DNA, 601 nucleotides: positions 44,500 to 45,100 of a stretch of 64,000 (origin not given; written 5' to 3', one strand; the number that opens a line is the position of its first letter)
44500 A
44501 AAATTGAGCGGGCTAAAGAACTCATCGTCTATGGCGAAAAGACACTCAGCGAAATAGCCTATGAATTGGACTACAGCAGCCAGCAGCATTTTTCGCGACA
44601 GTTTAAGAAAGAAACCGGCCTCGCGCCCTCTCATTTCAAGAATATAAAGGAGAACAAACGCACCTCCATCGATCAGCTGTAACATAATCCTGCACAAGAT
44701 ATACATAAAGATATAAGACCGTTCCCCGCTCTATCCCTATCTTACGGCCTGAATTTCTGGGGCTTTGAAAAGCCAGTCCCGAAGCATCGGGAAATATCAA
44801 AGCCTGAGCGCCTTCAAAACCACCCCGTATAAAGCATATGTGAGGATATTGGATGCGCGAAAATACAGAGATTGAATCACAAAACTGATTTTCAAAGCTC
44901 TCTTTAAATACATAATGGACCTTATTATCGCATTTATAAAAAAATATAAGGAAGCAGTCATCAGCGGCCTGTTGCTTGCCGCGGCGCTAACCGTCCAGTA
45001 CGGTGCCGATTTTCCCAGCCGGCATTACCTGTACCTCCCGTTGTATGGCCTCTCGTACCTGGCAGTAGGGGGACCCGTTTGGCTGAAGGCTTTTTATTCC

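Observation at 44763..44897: Conserved 135-bp hairpin cassette in the same orientation directly 5' of three genes (copies at 44763-44897 +, 53080-53214 -, 54371-54505 -)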

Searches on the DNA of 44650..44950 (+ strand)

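Call 7: search_rna_families(source=window, start=44650, end=44950, threshold=evalue, max_evalue=10, show_alignments=3)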
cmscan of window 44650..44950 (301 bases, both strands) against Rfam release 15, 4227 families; matches with E-value up to 10: 2.
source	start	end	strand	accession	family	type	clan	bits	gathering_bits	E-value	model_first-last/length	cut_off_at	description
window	44860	44907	-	RF02589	Spy779816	Gene; sRNA;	-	16.7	67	3.2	1-88/88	no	S. pyogenes small RNA 779816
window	44864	44907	-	RF04347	Plastid-ccsA-ndhD-2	Cis-reg;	-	14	51.5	6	1-53/53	no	Plastid-ccsA-ndhD-2 3UTR RNA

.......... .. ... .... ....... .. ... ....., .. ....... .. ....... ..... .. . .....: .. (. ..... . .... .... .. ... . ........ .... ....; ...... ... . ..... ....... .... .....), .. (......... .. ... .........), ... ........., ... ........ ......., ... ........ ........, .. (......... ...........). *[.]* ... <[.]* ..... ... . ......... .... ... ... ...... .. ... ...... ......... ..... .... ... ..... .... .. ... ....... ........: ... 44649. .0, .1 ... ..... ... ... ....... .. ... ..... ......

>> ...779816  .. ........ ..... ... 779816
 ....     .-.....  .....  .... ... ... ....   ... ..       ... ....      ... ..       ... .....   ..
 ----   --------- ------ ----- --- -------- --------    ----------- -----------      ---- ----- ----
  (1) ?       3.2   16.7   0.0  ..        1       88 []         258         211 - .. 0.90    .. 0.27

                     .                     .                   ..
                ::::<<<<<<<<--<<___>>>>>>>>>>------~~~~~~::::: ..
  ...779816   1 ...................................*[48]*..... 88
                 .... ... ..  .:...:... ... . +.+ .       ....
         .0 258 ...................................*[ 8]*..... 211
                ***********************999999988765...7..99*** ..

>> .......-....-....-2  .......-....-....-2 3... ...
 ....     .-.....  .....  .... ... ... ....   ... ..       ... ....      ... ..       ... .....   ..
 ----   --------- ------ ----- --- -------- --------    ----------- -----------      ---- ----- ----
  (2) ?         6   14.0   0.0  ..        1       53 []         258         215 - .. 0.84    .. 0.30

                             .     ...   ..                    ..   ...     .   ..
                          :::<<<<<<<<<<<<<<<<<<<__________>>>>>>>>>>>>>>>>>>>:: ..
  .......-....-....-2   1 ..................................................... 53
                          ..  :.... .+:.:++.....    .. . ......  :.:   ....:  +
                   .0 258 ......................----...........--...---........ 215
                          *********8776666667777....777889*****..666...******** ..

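Call 32: build_rna_model(alignment_id=A4)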
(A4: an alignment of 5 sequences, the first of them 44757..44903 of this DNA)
Model R1 built from alignment A4 (5 sequences, 165 columns); structure: RNAalifold consensus.
model positions 147; base pairs 47; branch points 1; effective number of sequences 1.82; information 0.59 bits per position. Calibrated on 0.2 Mb of random sequence (short: E-values are rough).
structure used (alignment columns):
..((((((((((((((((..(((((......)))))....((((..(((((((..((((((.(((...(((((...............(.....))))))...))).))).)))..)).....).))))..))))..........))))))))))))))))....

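Call 33: search_with_rna_model(model_id=R1, sources=[window, L007, L008, L009, L005], max_evalue=10)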
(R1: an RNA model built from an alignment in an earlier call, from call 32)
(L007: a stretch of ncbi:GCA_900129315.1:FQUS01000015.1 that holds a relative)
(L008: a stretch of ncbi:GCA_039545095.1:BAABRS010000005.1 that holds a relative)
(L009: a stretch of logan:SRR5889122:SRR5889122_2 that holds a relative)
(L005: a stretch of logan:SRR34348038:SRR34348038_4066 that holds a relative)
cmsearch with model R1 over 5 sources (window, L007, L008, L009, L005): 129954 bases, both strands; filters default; matches with E-value up to 10: 11.
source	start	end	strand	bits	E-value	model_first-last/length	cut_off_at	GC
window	54365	54511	-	150.1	3.1e-37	1-147/147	no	0.48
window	44757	44903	+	145.2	6e-36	1-147/147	no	0.44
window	53074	53220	-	140.6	9.9e-35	1-147/147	no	0.4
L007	9833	9975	+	139.7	1.8e-34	1-147/147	no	0.48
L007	12153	12310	+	95.5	7.9e-23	1-147/147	no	0.4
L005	1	103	+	78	3.3e-18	45-147/147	5'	0.4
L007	9833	9975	-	32.9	2.6e-06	1-147/147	no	0.48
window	42129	42281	+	23.5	0.0008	1-147/147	no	0.41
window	54365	54512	+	19.4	0.0093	1-147/147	no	0.48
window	53074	53220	+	15.8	0.085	1-147/147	no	0.4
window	44805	44903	-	14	0.26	1-147/147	no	0.4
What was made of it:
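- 44757..44903 (+): MITE copy A, full length and decayed, ending 11 nt before the ATG of the Zn/Cd-type P1B ATPase gene. The covariance model scores it 145 bits (call 33).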

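Call 39: search_with_rna_model(model_id=R1, sources=[L010, L011, L012, L006], max_evalue=10)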
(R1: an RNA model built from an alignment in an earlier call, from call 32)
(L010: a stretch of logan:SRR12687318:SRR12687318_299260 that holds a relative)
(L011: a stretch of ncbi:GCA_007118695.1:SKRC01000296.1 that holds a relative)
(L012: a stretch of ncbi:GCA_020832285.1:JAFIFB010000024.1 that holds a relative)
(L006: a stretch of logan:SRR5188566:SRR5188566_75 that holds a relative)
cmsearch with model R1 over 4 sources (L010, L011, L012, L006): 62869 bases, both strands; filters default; matches with E-value up to 10: 3.
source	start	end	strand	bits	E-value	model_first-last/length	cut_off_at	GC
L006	9833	9975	+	139.7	8.5e-35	1-147/147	no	0.48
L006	12153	12310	+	95.5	3.8e-23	1-147/147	no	0.4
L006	9833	9975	-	32.9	1.2e-06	1-147/147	no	0.48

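Call 42: search_with_rna_model(model_id=R1, sources=[L013, L014, L015, L016, L017, L018, L019, L020, L021, L022, L023, L024, L025, L026, L027, L028, L029, L030, L031, L032, L033, L034, L035, L036, L037, L038, L039, L040, L041, L042, L043, L044, L045, L046, L047, L048, L049, L050, L051, L052, L053, L054, L055, L056, L057, L058, L059, L060, L061, L062, L063, L064, L065, L066, L067, L068, L069, L070, L071, L072, L073, L074, L075, L076, L077, L078, L079, L080, L081, L082, L083, L084, L085, L086, L087, L088, L089, L090, L091, L092], max_evalue=0.01, make_alignment=true)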
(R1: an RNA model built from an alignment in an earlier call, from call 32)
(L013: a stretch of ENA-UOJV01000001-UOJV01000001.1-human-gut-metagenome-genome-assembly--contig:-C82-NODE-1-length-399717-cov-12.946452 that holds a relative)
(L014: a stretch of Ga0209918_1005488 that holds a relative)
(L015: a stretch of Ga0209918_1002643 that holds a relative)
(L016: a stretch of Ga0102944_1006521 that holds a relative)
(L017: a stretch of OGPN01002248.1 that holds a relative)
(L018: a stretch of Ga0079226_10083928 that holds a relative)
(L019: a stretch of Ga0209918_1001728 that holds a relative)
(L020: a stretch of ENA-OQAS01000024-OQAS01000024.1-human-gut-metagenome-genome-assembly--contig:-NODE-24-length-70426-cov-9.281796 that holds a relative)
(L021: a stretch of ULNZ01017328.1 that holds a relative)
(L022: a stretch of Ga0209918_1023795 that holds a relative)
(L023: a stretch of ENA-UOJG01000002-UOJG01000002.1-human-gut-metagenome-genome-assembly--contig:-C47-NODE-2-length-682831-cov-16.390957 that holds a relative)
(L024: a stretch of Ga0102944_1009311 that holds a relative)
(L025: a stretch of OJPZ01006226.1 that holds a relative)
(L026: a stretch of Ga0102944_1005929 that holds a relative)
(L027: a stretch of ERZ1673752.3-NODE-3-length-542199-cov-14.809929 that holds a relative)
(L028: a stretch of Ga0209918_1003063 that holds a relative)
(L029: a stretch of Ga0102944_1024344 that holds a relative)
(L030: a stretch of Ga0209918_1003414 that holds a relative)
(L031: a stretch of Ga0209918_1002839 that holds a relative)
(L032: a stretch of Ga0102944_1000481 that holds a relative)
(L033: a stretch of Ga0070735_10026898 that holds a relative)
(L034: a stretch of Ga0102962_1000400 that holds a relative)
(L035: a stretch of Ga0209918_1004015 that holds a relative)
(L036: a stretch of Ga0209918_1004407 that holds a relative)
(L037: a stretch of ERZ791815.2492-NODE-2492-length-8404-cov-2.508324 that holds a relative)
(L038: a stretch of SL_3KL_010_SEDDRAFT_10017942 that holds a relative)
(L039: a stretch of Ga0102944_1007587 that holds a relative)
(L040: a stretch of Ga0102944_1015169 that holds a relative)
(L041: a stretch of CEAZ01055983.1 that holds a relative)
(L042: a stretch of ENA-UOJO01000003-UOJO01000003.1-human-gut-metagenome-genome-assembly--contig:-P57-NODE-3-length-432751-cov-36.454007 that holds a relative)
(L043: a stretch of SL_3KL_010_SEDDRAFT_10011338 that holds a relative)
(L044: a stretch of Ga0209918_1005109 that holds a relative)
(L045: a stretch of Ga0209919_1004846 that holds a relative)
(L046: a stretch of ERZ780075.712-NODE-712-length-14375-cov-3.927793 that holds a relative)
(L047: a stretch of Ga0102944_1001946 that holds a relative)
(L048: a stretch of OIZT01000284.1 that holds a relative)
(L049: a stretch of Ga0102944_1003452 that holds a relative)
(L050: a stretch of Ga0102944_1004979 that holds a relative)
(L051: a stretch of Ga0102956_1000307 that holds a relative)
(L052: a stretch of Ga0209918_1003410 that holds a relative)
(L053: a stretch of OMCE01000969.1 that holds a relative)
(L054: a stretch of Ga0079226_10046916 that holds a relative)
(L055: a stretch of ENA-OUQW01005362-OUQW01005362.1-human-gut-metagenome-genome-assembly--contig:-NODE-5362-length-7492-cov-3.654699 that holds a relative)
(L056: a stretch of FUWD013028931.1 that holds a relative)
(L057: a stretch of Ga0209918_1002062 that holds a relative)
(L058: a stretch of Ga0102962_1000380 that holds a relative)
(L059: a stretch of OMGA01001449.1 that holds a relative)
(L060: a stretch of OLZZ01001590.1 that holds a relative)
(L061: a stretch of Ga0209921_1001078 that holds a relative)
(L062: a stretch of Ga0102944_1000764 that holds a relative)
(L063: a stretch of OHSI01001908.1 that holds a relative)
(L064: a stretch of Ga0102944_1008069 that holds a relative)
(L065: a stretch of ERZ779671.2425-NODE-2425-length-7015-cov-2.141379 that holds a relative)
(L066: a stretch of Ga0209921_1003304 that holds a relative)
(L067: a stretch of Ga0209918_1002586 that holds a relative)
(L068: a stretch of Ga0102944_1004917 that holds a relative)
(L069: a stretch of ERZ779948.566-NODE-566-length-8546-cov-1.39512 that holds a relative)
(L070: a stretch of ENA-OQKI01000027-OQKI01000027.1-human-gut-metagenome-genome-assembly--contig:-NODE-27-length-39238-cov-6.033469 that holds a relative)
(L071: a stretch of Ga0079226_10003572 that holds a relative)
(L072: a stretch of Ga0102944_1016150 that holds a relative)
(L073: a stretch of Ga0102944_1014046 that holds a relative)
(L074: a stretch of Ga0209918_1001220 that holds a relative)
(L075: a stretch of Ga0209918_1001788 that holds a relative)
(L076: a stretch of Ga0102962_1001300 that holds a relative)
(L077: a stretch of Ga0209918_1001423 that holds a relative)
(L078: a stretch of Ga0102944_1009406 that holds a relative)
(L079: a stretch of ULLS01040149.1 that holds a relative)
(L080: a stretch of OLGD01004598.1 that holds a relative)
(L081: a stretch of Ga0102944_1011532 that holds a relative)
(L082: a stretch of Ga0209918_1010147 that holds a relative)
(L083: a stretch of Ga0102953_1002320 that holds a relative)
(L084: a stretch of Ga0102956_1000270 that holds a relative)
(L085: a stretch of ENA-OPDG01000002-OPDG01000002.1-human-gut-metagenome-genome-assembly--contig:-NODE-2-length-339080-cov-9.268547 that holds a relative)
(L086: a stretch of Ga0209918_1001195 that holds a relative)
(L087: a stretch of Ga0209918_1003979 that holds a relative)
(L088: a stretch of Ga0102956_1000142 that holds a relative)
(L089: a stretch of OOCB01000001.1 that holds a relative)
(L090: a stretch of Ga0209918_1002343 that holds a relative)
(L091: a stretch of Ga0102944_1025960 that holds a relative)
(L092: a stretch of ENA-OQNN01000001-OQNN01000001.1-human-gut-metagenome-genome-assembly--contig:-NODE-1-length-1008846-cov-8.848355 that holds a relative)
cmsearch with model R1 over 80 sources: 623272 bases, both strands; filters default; matches with E-value up to 0.01: 126.
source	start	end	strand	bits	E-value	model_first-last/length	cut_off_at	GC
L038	1354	1495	+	135.3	1.2e-32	1-147/147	no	0.41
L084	7286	7427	+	126.9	1.9e-30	1-147/147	no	0.44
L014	505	646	+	124.7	7.4e-30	1-147/147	no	0.4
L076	1213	1354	-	124.6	7.8e-30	1-147/147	no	0.44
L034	3072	3213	-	124.5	8.4e-30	1-147/147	no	0.44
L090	18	159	+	124.4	9.1e-30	1-147/147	no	0.39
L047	8552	8693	-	122.1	3.5e-29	1-147/147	no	0.4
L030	2046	2187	+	117.9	4.8e-28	1-147/147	no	0.38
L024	393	534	-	117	7.9e-28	1-147/147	no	0.39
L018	1281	1422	-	116.6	1e-27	1-147/147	no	0.39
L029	1722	1863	+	115.2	2.3e-27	1-147/147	no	0.38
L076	2512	2653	-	114.3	4.1e-27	1-147/147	no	0.42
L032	12992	13133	+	112.7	1.1e-26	1-147/147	no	0.38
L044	4172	4313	-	111.2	2.6e-26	1-147/147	no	0.37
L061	1243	1391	+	111.2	2.7e-26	1-147/147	no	0.48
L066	3003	3152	+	106.9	3.6e-25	1-147/147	no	0.45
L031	1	132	-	106.4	5e-25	1-137/147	3'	0.4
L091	2252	2384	-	103.9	2.3e-24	10-147/147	5'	0.38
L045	2217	2365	-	98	8.1e-23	1-147/147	no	0.46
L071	4586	4727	-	97.9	9e-23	1-147/147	no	0.38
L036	2284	2425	-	97.3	1.3e-22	1-147/147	no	0.34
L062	4918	5062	-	96.7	1.9e-22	1-147/147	no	0.37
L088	9898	10042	-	96.7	1.9e-22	1-147/147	no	0.37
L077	8979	9128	+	95.5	3.8e-22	1-147/147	no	0.39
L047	12685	12807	-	95.4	4.1e-22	25-147/147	5'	0.4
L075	6469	6618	-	93.2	1.5e-21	1-147/147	no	0.41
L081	1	150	+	93.2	1.6e-21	1-147/147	no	0.4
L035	4247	4396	-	93.1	1.6e-21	1-147/147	no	0.41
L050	2565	2713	-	89.2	1.8e-20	1-147/147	no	0.4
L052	3638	3786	+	89.2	1.8e-20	1-147/147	no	0.4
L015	1861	2009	-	87.2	6e-20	1-147/147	no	0.37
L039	4946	5094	-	86.3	9.9e-20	1-147/147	no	0.39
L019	1585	1733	-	86.2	1.1e-19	1-147/147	no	0.39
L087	3539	3687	-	85.5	1.6e-19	1-147/147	no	0.39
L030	6673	6821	+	84.3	3.3e-19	1-147/147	no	0.38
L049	6660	6809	-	81.3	2e-18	1-147/147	no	0.4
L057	9685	9834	+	79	8.5e-18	1-147/147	no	0.43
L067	144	292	-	77.1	2.8e-17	1-147/147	no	0.36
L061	5236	5384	+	76.8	3.2e-17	1-147/147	no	0.44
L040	2002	2149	+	75.1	9e-17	1-147/147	no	0.35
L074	9493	9650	+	74.8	1.1e-16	1-147/147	no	0.44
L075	1876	2025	+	74.3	1.5e-16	1-147/147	no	0.39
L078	3666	3814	+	73.8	1.9e-16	1-147/147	no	0.41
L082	702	850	-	73.2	2.9e-16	1-147/147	no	0.4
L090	8675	8824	+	72.2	5.5e-16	1-147/147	no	0.42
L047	1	99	+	71.2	9.5e-16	49-147/147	5'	0.32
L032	4287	4436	+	70.5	1.5e-15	1-147/147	no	0.42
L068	6484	6632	-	69.5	2.7e-15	1-147/147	no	0.41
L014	669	811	+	69.1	3.4e-15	1-147/147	no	0.39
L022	1614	1734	-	65.2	3.8e-14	16-147/147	5'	0.39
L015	2300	2457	-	64.2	6.8e-14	1-147/147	no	0.42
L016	5634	5756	-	63.5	1e-13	33-147/147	5'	0.4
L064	1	123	+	63.5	1e-13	33-147/147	5'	0.4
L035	1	116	+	60.7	5.7e-13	21-147/147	5'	0.37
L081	2202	2316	-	59.8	9.8e-13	1-147/147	no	0.43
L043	7170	7312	-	58.9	1.8e-12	1-147/147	no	0.49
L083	9180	9268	+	56.8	6.3e-12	1-147/147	no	0.44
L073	2104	2188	+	55.2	1.6e-11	1-147/147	no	0.36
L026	3442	3556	-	54.7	2.2e-11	1-147/147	no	0.43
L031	6427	6518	+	49.6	5e-10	1-147/147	no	0.46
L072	1821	1911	+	49.3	5.9e-10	1-147/147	no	0.44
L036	2284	2425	+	49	6.9e-10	1-147/147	no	0.34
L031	684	767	-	48.7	8.5e-10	1-147/147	no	0.38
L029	1722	1863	-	48.1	1.2e-09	1-147/147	no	0.38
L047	8552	8693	+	46.6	3.1e-09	1-147/147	no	0.4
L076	9523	9641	-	46.2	3.9e-09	1-147/147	no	0.39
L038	1354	1495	-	46.1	4.1e-09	1-147/147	no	0.41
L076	1213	1354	+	45.7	5.3e-09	1-147/147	no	0.44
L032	12992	13133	-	44.8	8.9e-09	1-147/147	no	0.38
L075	2137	2224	+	44.5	1.1e-08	1-147/147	no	0.45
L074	14280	14363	-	44.3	1.2e-08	1-147/147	no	0.38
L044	4172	4313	+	44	1.4e-08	1-147/147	no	0.37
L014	505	646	-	43.7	1.8e-08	1-147/147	no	0.4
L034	3072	3213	+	43.5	1.9e-08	1-147/147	no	0.44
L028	6957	7028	-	43.5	2e-08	1-147/147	no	0.33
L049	8636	8757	+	42.7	3.2e-08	1-122/147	3'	0.44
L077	12758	12816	-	41.5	6.6e-08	89-147/147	5'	0.31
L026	4234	4323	-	41.1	8.6e-08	1-147/147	no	0.41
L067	439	493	-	40.7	1.1e-07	1-147/147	no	0.35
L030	2046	2187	-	40.6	1.2e-07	1-147/147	no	0.38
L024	393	534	+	40.1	1.5e-07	1-147/147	no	0.39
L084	7286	7427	-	39.8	1.9e-07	1-147/147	no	0.44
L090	18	159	-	38.6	3.9e-07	1-147/147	no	0.39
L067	6898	6981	+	38.3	4.5e-07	1-147/147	no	0.29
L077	8979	9128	-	38.3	4.7e-07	1-147/147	no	0.39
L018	1281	1423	+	38.2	5e-07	1-147/147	no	0.38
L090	3133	3183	-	37.2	9e-07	1-147/147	no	0.47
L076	2512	2653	+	37.1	9.6e-07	1-147/147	no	0.42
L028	954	1041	-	36.3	1.6e-06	1-147/147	no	0.38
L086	11966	12056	-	35.4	2.7e-06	1-147/147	no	0.44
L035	4247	4396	+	33.3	9.6e-06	1-147/147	no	0.41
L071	4586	4727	+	32.7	1.4e-05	1-147/147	no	0.38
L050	2565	2713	+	32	2.1e-05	1-147/147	no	0.4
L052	3638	3786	-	32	2.1e-05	1-147/147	no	0.4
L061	1243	1391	-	32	2.1e-05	1-147/147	no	0.48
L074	9493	9650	-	30.8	4.5e-05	1-147/147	no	0.44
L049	5062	5154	+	30.5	5.5e-05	1-147/147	no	0.44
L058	4010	4145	+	30.5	5.5e-05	1-147/147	no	0.3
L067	144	292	+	30.4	5.6e-05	1-147/147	no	0.36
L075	6469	6618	+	30.1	7e-05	1-147/147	no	0.41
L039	4946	5094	+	29.8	8.2e-05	1-147/147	no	0.39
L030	6673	6821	-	29.3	0.00011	1-147/147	no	0.38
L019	1585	1733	+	29.1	0.00012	1-147/147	no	0.39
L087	3539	3687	+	28.9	0.00014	1-147/147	no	0.39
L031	6427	6518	-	28.9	0.00014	1-147/147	no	0.46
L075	2137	2224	-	28.8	0.00015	1-147/147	no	0.45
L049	6660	6809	+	28.6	0.00017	1-147/147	no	0.4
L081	1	150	-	28.6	0.00017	1-147/147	no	0.4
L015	1861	2009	+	28.2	0.00022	1-147/147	no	0.37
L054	2214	2294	-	27.8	0.00027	1-147/147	no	0.4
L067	439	493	+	27.1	0.00043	1-147/147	no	0.35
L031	1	132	+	26.7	0.00054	11-147/147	5'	0.4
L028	954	1041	+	26.6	0.00056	1-147/147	no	0.38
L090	3133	3183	+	26.2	0.00071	1-147/147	no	0.47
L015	2300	2457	+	25.9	0.00089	1-147/147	no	0.42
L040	2002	2149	-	25.8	0.00092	1-147/147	no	0.35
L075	1876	2025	-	25.1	0.0014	1-147/147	no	0.39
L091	2252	2384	+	25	0.0015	1-138/147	3'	0.38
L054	1038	1115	-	24.8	0.0017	1-147/147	no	0.37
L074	14280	14363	+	24.5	0.002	1-147/147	no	0.38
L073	2104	2188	-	24.5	0.002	1-147/147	no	0.36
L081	2202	2316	+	23.6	0.0035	1-147/147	no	0.43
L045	2217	2365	+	23.5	0.0037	1-147/147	no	0.46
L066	3003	3152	-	23.1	0.0046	1-147/147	no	0.45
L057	9685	9834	-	22.5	0.0067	1-147/147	no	0.43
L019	11049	11120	-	22.5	0.0069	1-147/147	no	0.44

Alignment A5: 126 matches aligned to the model, 326 columns, each read 5' to 3' on its own strand. Consensus structure (alignment columns), stored with it:
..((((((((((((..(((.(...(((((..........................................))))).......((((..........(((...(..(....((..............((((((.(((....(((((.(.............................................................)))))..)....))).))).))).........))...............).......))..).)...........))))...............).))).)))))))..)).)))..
